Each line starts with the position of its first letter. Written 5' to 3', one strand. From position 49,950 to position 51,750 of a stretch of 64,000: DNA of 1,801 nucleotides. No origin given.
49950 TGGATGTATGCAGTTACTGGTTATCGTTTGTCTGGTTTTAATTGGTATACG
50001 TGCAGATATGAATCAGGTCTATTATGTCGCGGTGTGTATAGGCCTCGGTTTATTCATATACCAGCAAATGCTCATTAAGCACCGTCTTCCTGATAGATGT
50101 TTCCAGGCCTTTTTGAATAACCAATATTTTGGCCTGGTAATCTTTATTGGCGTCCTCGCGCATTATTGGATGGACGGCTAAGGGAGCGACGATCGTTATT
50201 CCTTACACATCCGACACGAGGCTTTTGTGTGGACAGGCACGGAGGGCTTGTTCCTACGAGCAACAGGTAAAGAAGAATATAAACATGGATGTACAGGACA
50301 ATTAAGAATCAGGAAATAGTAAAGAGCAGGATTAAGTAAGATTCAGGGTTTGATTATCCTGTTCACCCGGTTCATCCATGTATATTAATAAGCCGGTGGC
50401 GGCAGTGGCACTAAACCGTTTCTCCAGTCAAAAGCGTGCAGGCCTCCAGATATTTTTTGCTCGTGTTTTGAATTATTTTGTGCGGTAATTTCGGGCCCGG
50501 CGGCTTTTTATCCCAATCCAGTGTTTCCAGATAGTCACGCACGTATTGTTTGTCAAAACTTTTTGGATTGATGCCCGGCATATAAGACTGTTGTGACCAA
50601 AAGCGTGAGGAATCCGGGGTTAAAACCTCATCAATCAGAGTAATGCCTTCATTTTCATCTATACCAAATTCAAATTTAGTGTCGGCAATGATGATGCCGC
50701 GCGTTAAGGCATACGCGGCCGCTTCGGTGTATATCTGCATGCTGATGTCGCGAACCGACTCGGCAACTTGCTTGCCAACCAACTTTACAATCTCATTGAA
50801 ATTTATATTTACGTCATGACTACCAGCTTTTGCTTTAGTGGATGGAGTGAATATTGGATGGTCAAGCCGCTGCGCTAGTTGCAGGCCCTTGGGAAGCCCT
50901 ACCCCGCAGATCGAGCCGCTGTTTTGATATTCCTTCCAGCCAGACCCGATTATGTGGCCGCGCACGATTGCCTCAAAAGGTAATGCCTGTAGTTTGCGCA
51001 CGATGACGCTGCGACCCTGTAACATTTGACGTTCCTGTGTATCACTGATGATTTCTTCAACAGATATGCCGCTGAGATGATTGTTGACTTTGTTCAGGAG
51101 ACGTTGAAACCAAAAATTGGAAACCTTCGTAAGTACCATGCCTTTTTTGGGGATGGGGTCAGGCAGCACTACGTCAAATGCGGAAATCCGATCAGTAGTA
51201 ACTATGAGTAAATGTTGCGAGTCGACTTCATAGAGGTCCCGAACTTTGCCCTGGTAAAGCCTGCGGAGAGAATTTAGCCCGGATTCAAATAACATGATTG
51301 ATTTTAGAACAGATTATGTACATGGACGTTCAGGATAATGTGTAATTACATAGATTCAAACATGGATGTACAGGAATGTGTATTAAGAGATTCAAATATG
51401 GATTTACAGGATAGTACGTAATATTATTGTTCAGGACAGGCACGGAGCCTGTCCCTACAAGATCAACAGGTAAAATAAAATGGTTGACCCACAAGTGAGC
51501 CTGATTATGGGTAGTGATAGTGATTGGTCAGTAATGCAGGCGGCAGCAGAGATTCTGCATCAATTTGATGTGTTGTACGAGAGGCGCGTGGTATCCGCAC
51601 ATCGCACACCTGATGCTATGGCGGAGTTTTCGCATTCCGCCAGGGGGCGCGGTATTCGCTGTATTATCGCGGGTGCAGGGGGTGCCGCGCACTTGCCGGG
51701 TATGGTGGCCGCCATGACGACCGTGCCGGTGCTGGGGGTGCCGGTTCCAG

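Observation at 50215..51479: Family of short repeats with hairpin and inverted-repeat modules flanking purC and filling the purC-purE promoter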

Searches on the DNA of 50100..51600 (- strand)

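Call 45: search_rna_families(source=window, start=50100, end=51600, threshold=evalue, max_evalue=10)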
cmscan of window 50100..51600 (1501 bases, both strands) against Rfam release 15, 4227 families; matches with E-value up to 10: 5.
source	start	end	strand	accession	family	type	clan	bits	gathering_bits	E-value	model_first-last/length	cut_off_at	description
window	50611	50670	-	RF02280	TtnuCD3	Gene; snRNA; snoRNA; CD-box;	-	24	70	1.3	1-72/72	no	Tetrahymena snoRNA TtnuCD3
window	50101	50158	+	RF01099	PK-IAV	Cis-reg;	-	15.4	47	5.6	1-48/48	no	Pseudoknot of influenza A virus gene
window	50684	50732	+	RF01274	sR45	Gene; snRNA; snoRNA; CD-box;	-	13.8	40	9.7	1-55/55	no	Small nucleolar RNA sR45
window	51264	51345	+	RF01281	snoR35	Gene; snRNA; snoRNA; CD-box;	CL00053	13.6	40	8.3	1-81/81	no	Small nucleolar RNA snoR35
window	51331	51428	+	RF00195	RsmY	Gene; sRNA;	CL00106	11.8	57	5.3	1-121/121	no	RsmY RNA family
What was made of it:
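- On Rsm/Csr sponge RNA or any Rfam family: The best hit in the region is RsmY at 11.8 bits against 57, E = 5.3 (call 45).
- There is a weak RsmY hit of 11.8 bits (call 45). The RsmY hit has E = 5.3 and lies far below the gathering score of 57 (call 45).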

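Call 66: search_rna_families(sources=[L004, L002, L003], threshold=gathering)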
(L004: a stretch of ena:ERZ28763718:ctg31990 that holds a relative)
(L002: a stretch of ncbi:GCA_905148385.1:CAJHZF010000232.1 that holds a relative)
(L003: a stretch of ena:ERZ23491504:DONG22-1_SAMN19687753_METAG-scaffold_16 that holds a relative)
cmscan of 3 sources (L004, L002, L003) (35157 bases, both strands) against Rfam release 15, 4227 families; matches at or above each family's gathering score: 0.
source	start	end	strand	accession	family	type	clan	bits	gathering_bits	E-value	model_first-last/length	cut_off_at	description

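Call 81: build_rna_model(alignment_id=A7, structure=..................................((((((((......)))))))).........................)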
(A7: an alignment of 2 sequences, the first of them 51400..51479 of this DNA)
Model R1 built from alignment A7 (2 sequences, 81 columns); structure: as given.
model positions 81; base pairs 8; branch points 0; effective number of sequences 1.93; information 0.7 bits per position. Calibrated on 0.2 Mb of random sequence (short: E-values are rough).
structure used (alignment columns):
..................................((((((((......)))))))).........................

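Call 82: search_with_rna_model(model_id=R1, source=window, filters=off, max_evalue=10, show_alignments=6)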
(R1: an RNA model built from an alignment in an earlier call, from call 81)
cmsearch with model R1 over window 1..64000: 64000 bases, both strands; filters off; matches with E-value up to 10: 10.
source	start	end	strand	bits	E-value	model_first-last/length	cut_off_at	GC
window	51400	51479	+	97.6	4.8e-18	1-81/81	no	0.4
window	2341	2420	+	93.5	3.4e-17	1-81/81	no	0.45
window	50231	50276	+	15.6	0.74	35-81/81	no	0.54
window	51324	51387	+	15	0.98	1-81/81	no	0.34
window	50287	50336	+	12.8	2.8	1-81/81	no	0.36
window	2377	2394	-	12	4.1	37-54/81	no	0.83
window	32703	32745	+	11.4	5.5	1-81/81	no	0.3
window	19213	19283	+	11.3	5.7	1-81/81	no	0.42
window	50349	50368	-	11.3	5.9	1-81/81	no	0.4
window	51434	51454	-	11.1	6.4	35-56/81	no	0.71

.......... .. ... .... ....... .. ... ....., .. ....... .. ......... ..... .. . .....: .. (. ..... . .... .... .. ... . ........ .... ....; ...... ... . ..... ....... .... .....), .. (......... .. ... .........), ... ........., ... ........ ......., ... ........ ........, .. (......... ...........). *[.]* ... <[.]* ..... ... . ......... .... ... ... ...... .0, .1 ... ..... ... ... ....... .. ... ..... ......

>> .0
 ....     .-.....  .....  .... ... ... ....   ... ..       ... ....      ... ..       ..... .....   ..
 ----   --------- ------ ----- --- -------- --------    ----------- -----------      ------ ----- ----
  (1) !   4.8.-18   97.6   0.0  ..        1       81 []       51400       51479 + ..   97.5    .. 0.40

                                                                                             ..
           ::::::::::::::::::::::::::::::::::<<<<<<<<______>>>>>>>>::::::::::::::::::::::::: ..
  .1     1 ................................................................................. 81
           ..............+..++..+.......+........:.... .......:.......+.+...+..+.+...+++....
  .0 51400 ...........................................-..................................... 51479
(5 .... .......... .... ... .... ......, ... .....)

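Call 84: search_dna_similar(query=window:51296-51479:+, collection=plasmids, mode=distant, max_evalue=0.01, max_rows=10)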
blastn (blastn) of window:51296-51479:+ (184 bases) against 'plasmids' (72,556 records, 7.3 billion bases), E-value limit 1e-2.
No match.

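Call 85: search_dna_similar(query=window:50182-50410:+, collection=plasmids, mode=distant, max_evalue=0.01, max_rows=10)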
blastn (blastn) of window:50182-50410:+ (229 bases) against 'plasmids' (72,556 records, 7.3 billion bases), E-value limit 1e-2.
No match.
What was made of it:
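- Tried and rejected: No match to either spacer (calls 84, 85).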

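Call 93: search_with_rna_model(model_id=R1, sources=[L002, L003, L004, L005, L037, L038, L039, L040, L041, L042, L043, L044, L045, L046, L047, L048, L049, L050, L051, L052, L053, L054, L055, L056, L057, L058, L059, L060, L061, L062, L063, L064, L065, L066, L067, L068, L069, L070, L071, L072, L073, L074, L075, L076, L077, L078, L079, L080, L081, L082, L083, L084, L085, L086, L087, L088, L089, L090, L091, L092, L093, L094, L095, L096, L097, L098, L099, L100, L101, L102, L103, L104, L105, L106, L107, L108, L109, L110, L111, L112, L113, L114, L115, L116, L117], max_evalue=1)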
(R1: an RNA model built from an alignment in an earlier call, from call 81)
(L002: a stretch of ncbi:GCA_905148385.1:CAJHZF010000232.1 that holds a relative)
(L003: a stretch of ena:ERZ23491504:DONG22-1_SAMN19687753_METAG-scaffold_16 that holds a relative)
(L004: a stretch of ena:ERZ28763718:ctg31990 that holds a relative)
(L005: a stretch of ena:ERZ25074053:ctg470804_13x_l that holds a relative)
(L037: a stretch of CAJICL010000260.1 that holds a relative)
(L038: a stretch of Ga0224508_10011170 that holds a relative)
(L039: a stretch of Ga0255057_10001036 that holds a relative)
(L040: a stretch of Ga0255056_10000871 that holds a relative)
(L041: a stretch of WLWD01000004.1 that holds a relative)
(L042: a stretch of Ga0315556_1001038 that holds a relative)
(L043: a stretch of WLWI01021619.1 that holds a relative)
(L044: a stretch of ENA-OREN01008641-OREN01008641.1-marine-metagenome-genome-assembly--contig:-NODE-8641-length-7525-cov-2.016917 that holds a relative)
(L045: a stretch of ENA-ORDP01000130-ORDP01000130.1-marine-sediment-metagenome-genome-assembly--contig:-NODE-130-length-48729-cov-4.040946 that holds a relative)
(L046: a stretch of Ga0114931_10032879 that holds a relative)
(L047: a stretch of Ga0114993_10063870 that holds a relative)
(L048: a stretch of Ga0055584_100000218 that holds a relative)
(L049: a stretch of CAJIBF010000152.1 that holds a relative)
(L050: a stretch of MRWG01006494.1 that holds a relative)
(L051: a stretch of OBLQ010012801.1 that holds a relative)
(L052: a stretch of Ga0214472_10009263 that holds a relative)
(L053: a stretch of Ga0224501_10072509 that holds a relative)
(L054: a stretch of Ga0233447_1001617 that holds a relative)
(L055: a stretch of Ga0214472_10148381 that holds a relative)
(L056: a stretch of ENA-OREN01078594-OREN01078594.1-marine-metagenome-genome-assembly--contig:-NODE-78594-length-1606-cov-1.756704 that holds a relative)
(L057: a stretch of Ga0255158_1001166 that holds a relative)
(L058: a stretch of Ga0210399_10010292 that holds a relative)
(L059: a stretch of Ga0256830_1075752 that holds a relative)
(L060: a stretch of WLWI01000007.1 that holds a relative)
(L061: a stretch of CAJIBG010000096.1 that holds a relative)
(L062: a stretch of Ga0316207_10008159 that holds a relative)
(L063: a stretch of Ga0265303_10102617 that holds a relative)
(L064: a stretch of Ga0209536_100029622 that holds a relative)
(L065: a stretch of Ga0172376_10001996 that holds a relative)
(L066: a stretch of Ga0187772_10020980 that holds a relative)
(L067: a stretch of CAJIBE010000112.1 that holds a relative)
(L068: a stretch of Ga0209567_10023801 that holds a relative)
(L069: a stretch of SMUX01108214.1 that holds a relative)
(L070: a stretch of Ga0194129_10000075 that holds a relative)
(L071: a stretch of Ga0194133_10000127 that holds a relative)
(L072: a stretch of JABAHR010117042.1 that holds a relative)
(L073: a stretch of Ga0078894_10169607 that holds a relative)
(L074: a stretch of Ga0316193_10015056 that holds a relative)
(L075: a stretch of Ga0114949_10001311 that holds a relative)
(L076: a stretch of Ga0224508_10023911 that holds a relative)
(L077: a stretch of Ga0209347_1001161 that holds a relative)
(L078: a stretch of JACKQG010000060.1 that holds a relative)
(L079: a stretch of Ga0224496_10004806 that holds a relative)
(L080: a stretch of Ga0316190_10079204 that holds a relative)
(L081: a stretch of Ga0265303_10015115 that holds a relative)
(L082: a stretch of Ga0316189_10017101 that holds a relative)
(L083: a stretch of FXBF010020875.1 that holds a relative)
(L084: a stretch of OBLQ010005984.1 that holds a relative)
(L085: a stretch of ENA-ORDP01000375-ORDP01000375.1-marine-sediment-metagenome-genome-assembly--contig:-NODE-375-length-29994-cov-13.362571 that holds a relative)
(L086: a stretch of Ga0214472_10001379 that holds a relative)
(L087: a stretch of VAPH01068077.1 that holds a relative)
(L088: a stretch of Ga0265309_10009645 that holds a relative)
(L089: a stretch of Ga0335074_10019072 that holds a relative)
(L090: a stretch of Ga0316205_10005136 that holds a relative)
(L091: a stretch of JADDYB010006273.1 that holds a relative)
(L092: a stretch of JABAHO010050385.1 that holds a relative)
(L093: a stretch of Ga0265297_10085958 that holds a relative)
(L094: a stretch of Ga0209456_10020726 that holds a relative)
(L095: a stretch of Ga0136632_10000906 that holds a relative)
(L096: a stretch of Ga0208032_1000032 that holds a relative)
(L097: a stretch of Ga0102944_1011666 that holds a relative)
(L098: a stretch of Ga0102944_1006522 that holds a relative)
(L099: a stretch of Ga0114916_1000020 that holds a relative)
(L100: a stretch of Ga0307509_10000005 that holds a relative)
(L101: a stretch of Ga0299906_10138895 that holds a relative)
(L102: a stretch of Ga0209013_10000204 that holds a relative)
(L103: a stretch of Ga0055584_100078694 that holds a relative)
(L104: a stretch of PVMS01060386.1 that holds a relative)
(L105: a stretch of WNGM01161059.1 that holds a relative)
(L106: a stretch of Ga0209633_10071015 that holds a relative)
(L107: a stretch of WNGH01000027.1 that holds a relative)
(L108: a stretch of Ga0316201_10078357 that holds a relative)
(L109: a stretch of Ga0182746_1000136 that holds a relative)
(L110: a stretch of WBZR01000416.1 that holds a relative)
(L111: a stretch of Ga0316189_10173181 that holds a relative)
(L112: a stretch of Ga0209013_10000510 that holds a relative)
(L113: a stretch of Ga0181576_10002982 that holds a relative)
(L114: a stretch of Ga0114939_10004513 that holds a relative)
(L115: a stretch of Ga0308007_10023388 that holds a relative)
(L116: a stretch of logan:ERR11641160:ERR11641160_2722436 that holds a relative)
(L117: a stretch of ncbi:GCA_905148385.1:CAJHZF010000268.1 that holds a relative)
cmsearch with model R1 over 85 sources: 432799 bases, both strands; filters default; matches with E-value up to 1: 0.
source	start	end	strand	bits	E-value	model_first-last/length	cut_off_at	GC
